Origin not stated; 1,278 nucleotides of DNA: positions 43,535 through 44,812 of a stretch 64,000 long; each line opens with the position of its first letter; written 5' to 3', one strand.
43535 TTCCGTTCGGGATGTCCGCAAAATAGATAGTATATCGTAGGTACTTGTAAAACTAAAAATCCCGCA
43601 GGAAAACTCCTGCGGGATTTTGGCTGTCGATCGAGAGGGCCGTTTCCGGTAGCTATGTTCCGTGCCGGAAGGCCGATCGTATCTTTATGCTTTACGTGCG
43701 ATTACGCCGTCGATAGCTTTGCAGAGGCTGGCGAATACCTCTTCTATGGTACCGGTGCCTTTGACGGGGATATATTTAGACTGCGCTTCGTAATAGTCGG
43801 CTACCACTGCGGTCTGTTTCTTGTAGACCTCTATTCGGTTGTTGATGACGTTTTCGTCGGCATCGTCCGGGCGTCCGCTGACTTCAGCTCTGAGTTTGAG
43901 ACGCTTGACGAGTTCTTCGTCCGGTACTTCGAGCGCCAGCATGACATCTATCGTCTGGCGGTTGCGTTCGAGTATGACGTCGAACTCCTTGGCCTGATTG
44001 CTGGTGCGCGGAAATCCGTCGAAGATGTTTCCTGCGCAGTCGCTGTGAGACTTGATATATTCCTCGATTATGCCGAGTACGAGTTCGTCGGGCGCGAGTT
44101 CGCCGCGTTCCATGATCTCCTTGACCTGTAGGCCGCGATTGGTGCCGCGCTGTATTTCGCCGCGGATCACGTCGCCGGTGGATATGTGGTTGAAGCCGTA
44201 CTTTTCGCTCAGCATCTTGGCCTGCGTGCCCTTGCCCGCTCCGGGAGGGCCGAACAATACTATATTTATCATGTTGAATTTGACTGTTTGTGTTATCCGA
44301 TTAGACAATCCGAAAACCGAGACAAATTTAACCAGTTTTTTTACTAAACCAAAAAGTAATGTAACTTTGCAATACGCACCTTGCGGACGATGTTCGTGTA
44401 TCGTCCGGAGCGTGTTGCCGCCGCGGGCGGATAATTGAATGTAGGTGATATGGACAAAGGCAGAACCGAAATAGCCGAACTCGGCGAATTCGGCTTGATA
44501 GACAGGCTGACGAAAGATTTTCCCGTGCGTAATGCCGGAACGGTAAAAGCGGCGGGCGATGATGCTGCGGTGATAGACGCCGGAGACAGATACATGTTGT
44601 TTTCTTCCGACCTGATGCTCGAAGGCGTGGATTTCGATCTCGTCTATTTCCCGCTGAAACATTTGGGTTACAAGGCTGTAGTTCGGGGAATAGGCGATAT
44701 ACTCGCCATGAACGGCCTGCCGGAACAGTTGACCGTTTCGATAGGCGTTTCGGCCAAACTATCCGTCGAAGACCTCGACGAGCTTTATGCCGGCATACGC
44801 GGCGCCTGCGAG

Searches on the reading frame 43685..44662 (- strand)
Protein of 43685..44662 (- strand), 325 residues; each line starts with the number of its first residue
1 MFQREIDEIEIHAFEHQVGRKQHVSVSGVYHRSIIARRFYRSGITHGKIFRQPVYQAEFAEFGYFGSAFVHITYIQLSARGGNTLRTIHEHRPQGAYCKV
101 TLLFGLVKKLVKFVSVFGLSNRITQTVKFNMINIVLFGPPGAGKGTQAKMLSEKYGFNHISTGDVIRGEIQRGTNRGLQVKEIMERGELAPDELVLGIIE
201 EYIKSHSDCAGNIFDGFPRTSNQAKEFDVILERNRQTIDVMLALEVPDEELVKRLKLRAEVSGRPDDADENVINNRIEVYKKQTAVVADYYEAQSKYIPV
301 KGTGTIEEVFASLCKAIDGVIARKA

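Call 88: search_protein_families(library=pfam, proteins=[window:43685-44662:-], max_evalue=0.001)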
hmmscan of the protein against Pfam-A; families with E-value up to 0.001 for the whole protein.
window:43685-44662:- (325 aa): 4 families
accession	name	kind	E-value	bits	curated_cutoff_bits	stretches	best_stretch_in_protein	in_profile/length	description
PF00406.28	ADK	-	2e-47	161.6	26.8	1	136-295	1-150/151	Adenylate kinase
PF13207.12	AAA_17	-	1e-30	107.2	27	1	137-270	1-133/136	AAA domain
PF13671.12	AAA_33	-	1.4e-07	32.4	27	1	134-280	2-140/143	AAA domain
PF13238.12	AAA_18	-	2.5e-07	31.6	29.4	1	134-266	1-119/128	AAA domain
